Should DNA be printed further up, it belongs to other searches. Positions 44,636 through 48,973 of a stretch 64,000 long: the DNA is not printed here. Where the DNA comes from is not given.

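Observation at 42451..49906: Tightly coupled three-gene operon: MTase-like protein, nuclease-helicase-MTase fusion, and an unknown four-TM protein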

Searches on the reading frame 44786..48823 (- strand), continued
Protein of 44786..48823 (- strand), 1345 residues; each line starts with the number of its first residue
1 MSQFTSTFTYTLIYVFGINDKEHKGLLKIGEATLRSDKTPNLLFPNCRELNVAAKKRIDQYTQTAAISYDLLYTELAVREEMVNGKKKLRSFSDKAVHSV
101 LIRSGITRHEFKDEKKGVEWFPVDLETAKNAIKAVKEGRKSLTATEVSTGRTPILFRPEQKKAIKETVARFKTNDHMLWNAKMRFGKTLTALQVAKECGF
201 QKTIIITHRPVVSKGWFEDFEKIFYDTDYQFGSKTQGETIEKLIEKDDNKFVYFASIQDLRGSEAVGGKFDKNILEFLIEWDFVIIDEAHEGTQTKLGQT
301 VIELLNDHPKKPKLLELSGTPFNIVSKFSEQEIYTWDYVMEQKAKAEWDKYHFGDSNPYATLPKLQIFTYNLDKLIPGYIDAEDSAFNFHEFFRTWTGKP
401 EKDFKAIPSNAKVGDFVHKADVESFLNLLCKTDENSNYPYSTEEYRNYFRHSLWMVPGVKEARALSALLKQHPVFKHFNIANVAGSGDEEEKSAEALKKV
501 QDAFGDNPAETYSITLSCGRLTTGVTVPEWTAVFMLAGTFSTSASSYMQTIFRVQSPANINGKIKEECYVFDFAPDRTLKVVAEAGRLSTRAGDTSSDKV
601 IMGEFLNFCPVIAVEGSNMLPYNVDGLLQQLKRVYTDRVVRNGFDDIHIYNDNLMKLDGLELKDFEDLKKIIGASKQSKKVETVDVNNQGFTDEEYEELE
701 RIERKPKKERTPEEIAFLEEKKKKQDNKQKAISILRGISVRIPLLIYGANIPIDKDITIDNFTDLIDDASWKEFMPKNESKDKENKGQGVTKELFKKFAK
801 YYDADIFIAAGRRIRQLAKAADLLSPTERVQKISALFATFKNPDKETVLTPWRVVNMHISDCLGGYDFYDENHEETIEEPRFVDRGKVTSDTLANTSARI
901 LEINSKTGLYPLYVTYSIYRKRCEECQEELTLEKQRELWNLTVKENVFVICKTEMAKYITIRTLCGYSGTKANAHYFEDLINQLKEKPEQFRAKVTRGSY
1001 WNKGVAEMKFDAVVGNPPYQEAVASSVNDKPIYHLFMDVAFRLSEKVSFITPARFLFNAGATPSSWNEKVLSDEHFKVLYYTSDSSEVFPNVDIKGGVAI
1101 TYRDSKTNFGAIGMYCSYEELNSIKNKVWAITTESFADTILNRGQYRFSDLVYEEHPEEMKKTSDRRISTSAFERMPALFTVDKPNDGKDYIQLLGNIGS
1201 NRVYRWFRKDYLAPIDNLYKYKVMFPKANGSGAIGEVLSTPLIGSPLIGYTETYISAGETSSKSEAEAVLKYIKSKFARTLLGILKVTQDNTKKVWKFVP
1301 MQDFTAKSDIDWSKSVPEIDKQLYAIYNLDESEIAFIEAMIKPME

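Call 27: search_dna_similar(query=window:44786-48823:-, collection=plasmids, mode=protein, max_rows=15)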
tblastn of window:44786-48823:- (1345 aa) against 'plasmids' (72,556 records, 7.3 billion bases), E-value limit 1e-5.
Records with a match: 89; places in all: 95; records where one place covers at least 80% of the query: 49.
Best place of each record, by identity: 60-80% 1; <60% 88.
By first word of the organism name: Enterococcus 39; Lactococcus 9; Lactiplantibacillus 4; Vagococcus 2; Companilactobacillus 2; Staphylococcus 2; Pediococcus 2; Arthrobacter 2; Rhizobium 2; Sphingopyxis 2; and 21 more.
By predicted mobility (MOB-suite, as given by PLSDB): non-mobilizable 43; conjugative 23; mobilizable 23.
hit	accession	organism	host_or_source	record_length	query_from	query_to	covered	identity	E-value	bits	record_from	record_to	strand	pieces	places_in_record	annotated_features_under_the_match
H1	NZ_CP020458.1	Lactobacillus amylolyticus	single cell,natually fermented tofu whey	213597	16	1344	99%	47.8%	0e+0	1125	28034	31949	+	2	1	Eco57I restriction-modification methylase domain-containing protein | restriction endonuclease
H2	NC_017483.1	Lactococcus lactis subsp. lactis CV56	Homo sapiens,vagina of healthy women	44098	23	1345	98%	46.9%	0e+0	1144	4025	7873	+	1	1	Eco57I restriction-modification methylase domain-containing protein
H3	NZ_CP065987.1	Lactococcus lactis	-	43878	23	1345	98%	46.9%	0e+0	1144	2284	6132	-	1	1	Eco57I restriction-modification methylase domain-containing protein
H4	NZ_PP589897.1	Lactococcus sp.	Bacterial culture,Dairy environment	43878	23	1345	98%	46.9%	0e+0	1144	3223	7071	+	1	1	Eco57I restriction-modification methylase domain-containing protein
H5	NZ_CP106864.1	Lysinibacillus capsici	water,water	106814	4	1345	100%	46.0%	0e+0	1095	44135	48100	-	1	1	Eco57I restriction-modification methylase domain-containing protein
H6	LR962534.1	Enterococcus faecalis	-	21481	23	1345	98%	46.2%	0e+0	1120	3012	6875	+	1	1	record has no annotation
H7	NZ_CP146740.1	Lactococcus garvieae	Homo sapiens,cell culture,blood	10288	23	1345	98%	46.1%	0e+0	1116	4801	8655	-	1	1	Eco57I restriction-modification methylase domain-containing protein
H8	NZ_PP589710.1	Lactococcus sp.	Bacterial culture,Dairy environment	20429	12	1345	99%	45.3%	0e+0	1117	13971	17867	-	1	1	Eco57I restriction-modification methylase domain-containing protein | hypothetical protein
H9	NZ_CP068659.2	Lactococcus cremoris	Whole organism,Dairy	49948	23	1345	98%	45.0%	0e+0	1084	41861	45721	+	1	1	Eco57I restriction-modification methylase domain-containing protein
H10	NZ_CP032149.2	Lactococcus cremoris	Dairy Fermentation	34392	23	1345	98%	45.0%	0e+0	1084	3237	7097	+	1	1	Eco57I restriction-modification methylase domain-containing protein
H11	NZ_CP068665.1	Lactococcus cremoris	Whole organism,Dairy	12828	23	1345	98%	44.9%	0e+0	1078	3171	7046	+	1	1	Eco57I restriction-modification methylase domain-containing protein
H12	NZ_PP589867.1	Lactococcus sp.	Bacterial culture,Dairy environment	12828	23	1345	98%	44.9%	0e+0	1078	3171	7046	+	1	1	Eco57I restriction-modification methylase domain-containing protein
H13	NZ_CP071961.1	Enterococcus faecium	Homo sapiens,blood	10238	23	1345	98%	44.6%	0e+0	1056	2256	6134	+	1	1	Eco57I restriction-modification methylase domain-containing protein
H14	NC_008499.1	Levilactobacillus brevis ATCC 367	-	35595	25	1345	98%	44.4%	0e+0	1105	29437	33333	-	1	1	Eco57I restriction-modification methylase domain-containing protein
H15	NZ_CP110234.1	Vagococcus intermedius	Poultry meat,whole organism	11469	23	1345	98%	44.2%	0e+0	1048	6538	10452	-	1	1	Eco57I restriction-modification methylase domain-containing protein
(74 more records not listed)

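Call 28: search_dna_similar(query=window:44786-48823:-, collection=phages, mode=protein, max_rows=15)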
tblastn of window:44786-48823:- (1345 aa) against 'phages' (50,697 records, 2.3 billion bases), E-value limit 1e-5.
Records with a match: 8; places in all: 8; records where one place covers at least 80% of the query: 0.
Best place of each record, by identity: <60% 8.
By first word of the organism name: Tenacibaculum 3; Bacteriophage 2; phage 1; Fusobacterium 1; Prevotella 1.
By host as written in the record: - 3; Tenacibaculum maritimum 3; Fusobacterium nucleatum 1; Prevotella sp. 1.
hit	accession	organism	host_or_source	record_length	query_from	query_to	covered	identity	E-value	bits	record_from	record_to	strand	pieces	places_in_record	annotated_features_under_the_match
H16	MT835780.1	Bacteriophage sp.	human fecal samples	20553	57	1345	71%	37.6%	1e-84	620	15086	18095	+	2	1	record has no annotation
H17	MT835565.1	Bacteriophage sp.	human fecal samples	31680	13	1341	73%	30.1%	2e-65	380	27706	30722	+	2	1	record has no annotation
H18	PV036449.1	phage NatCom_35866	human feces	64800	13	1341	70%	29.4%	6e-69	346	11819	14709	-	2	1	hypothetical protein | DNA methyltransferase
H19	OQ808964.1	Fusobacterium phage vB_FnuS_FNU4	Fusobacterium nucleatum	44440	1008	1342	25%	36.5%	2e-46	190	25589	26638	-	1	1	putative restriction-modification methylase domain-containing protein | putative AAA family ATPase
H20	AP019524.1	Tenacibaculum phage PTm1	Tenacibaculum maritimum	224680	1008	1344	25%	32.5%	3e-31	140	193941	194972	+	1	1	restriction-modification methylase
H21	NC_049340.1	Tenacibaculum phage PTm1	Tenacibaculum maritimum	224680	1008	1344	25%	32.5%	3e-31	140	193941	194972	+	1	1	DNA methyltransferase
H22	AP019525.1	Tenacibaculum phage PTm5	Tenacibaculum maritimum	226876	1008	1344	25%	32.5%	3e-31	140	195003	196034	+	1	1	restriction-modification methylase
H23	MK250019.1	Prevotella phage Lak-A2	Prevotella sp.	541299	158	586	32%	22.6%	5e-10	71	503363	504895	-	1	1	record has no annotation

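Call 29: get_annotated_region(hit=H2, flank=5000)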
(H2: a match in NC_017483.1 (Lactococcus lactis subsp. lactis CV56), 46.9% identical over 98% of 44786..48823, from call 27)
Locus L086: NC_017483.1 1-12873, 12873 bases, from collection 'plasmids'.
description: Lactococcus lactis subsp. lactis CV56 plasmid pCV56A, complete sequence
organism: Lactococcus lactis subsp. lactis CV56 (NCBI taxid 929102)
taxonomy: Bacteria; Bacillota; Bacilli; Lactobacillales; Streptococcaceae; Lactococcus; Lactococcus lactis; Lactococcus lactis subsp. lactis CV56
host: -; source: Homo sapiens,vagina of healthy women; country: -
typing (MOB-suite, as given by PLSDB): conjugative; replicon rep_cluster_799; relaxase MOBP; mating-pair formation MPF_T
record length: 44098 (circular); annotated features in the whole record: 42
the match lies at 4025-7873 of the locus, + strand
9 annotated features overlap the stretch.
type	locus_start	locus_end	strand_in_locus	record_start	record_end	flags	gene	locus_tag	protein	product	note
CDS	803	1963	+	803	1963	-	-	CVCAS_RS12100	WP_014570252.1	RepB family plasmid replication initiator protein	GO:0006270 - DNA replication initiation [Evidence IEA]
CDS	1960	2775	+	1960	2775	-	-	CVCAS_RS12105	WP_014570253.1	hypothetical protein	-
CDS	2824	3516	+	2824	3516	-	-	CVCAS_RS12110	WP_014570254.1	N-6 DNA methylase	GO:0006306 - DNA methylation [Evidence IEA]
CDS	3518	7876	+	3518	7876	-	-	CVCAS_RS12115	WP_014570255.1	Eco57I restriction-modification methylase domain-containing protein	GO:0006304 - DNA modification [Evidence IEA]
CDS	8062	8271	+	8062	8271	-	-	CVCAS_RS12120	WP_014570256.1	hypothetical protein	-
CDS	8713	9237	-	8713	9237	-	-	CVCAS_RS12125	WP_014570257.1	GNAT family N-acetyltransferase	-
CDS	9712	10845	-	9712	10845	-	-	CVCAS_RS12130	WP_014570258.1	hypothetical protein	-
CDS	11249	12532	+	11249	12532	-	-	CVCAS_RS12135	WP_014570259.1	DUF2130 domain-containing protein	-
CDS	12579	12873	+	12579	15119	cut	-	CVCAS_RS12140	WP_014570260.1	TrlF family AAA-like ATPase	-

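Call 30: get_annotated_region(hit=H1, flank=5000)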
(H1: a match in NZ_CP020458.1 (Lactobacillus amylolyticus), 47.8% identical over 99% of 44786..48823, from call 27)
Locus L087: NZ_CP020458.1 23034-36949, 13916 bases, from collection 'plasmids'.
description: Lactobacillus amylolyticus strain L6 plasmid pL6-1, complete sequence
organism: Lactobacillus amylolyticus (NCBI taxid 83683)
taxonomy: Bacteria; Bacillota; Bacilli; Lactobacillales; Lactobacillaceae; Lactobacillus; Lactobacillus amylolyticus
host: -; source: single cell,natually fermented tofu whey; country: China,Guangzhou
typing (MOB-suite, as given by PLSDB): non-mobilizable; replicon rep_cluster_411
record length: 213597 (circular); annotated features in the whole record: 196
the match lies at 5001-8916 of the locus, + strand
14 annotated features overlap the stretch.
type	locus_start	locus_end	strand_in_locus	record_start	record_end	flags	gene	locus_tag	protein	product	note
CDS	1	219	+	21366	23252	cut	-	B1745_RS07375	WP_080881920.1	flavocytochrome c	-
CDS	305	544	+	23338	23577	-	-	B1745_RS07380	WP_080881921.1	hypothetical protein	-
CDS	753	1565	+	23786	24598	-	-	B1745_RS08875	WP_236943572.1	L,D-transpeptidase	GO:0018104 - peptidoglycan-protein cross-linking [Evidence IEA]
CDS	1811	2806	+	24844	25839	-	-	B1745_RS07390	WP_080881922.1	ADP-ribosylglycohydrolase family protein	-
CDS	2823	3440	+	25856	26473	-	-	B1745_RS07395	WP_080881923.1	PH domain-containing protein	-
CDS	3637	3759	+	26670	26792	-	-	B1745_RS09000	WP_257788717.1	hypothetical protein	-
CDS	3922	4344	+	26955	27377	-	-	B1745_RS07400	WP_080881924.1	(deoxy)nucleoside triphosphate pyrophosphohydrolase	-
CDS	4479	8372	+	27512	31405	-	-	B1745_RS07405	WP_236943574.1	Eco57I restriction-modification methylase domain-containing protein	GO:0006304 - DNA modification [Evidence IEA]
CDS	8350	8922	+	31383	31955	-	-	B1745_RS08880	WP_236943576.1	restriction endonuclease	-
CDS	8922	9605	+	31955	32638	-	-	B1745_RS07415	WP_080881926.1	hypothetical protein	-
CDS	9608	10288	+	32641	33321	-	-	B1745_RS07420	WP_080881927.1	DNA methyltransferase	-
CDS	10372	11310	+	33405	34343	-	-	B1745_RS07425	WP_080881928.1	restriction endonuclease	GO:0009307 - DNA restriction-modification system [Evidence IEA]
CDS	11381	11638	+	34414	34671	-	-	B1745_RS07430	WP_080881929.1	hypothetical protein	-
CDS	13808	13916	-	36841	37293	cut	-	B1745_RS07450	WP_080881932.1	GNAT family N-acetyltransferase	-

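Call 31: get_annotated_region(hit=H13, flank=5000)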
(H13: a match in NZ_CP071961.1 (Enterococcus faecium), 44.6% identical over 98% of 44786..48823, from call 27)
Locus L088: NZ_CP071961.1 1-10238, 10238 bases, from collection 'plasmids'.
description: Enterococcus faecium strain VB13828 plasmid p3VB13828, complete sequence
organism: Enterococcus faecium (NCBI taxid 1352)
taxonomy: Bacteria; Bacillota; Bacilli; Lactobacillales; Enterococcaceae; Enterococcus; Enterococcus faecium
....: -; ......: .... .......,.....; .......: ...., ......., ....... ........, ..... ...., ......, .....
typing (MOB-suite, as given by PLSDB): non-mobilizable; replicon rep_cluster_570
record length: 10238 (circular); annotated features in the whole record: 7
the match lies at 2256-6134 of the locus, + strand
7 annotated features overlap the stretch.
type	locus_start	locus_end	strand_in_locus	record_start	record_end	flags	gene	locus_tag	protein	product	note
CDS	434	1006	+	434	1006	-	-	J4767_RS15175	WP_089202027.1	DNA-binding protein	-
CDS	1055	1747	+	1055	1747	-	-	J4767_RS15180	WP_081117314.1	N-6 DNA methylase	GO:0006306 - DNA methylation [Evidence IEA]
CDS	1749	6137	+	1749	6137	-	-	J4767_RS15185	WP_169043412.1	Eco57I restriction-modification methylase domain-containing protein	GO:0006304 - DNA modification [Evidence IEA]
CDS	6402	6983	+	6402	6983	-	-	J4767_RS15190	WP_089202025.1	stage II sporulation protein M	-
CDS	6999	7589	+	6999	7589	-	-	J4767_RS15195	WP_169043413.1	site-specific integrase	-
CDS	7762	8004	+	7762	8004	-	-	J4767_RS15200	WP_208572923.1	cytochrome B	-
CDS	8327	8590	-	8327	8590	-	-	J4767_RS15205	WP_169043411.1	antitoxin epsilon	-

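Call 41: search_protein_families(library=pfam, alignment_id=A4, max_evalue=0.001)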
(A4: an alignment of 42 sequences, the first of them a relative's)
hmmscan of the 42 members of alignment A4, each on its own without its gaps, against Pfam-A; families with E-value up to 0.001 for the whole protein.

A. member 1, L007:12840-13817:+ (325 aa): 0 families

B. families by the number of members that match (of 42 scanned): 41 families (the first 25 are shown)
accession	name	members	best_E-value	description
PF04326.19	SLFN_AlbA_2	3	1e-19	Schlafen, AlbA_2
PF12358.13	DUF3644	2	4.7e-52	Domain of unknown function (DUF3644)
PF04471.18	Mrr_cat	2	5.5e-29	Restriction endonuclease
PF04343.18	DUF488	2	4.9e-25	Domain of unknown function DUF488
PF13749.12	HATPase_c_4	2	1.1e-17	Putative ATP-dependent DNA helicase recG C-terminal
PF14267.11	DUF4357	2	3.9e-14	Domain of unknown function (DUF4357)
PF11185.13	DUF2971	2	4.2e-10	Protein of unknown function (DUF2971)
PF14338.12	Mrr_N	2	9.7e-10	Mrr N-terminal domain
PF22751.1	DUF488-N3a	2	1.5e-05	Active DUF488-N3 subclade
PF14337.13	Abi_alpha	1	8.7e-45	Abortive infection alpha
PF03235.19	GmrSD_N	1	1.8e-36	GmrSD restriction endonuclease, N-terminal domain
PF13393.11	tRNA-synt_His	1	1.2e-32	Histidyl-tRNA synthetase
PF07690.21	MFS_1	1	1.2e-30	Major Facilitator Superfamily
PF13175.12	AAA_15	1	8.6e-29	AAA ATPase domain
PF18863.6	AbiJ_NTD4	1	5.1e-26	AbiJ N-terminal domain 4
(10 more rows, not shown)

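Call 42: search_protein_families(library=padloc, alignment_id=A4, max_evalue=0.001)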
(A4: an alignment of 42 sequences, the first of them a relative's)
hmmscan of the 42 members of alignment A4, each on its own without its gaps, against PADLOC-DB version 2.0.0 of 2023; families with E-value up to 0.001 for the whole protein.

A. member 1, L007:12840-13817:+ (325 aa): 0 families

B. families by the number of members that match (of 42 scanned): 221 families (the first 25 are shown)
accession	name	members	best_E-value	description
PDLC02402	Aga_SIR2-PNTD1-PNTD2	3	1.8e-31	Class I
PDLC02418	Aga_SIR2-Kinase-PNTD1-PNTD2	3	6.7e-16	Class I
PDLC04505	PDC-M19A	2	1.2e-127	-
PDLC04954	PDC-S19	2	2.5e-122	-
PDLC04925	PDC-S14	2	1e-109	-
PDLC04504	PDC-M19A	2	7e-100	-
PDLC04923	PDC-S14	2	4.9e-73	-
PDLC04819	PDC-S02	2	1.8e-46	-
PDLC02394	pAgo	2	4.8e-41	-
PDLC04922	PDC-S14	2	2.5e-33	-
PDLC04991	PDC-S31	2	5.5e-33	-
PDLC04990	PDC-S31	2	6.3e-33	-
PDLC04815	PDC-S02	2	3.2e-31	-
PDLC04955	PDC-S19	2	2.1e-30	-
PDLC04953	PDC-S19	2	2.2e-27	-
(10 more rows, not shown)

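Call 43: search_solved_structures(query=A1, max_evalue=1)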
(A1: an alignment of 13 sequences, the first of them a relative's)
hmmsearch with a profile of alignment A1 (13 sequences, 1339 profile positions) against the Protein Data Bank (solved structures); distinct sequences matched with E-value up to 1: 0.
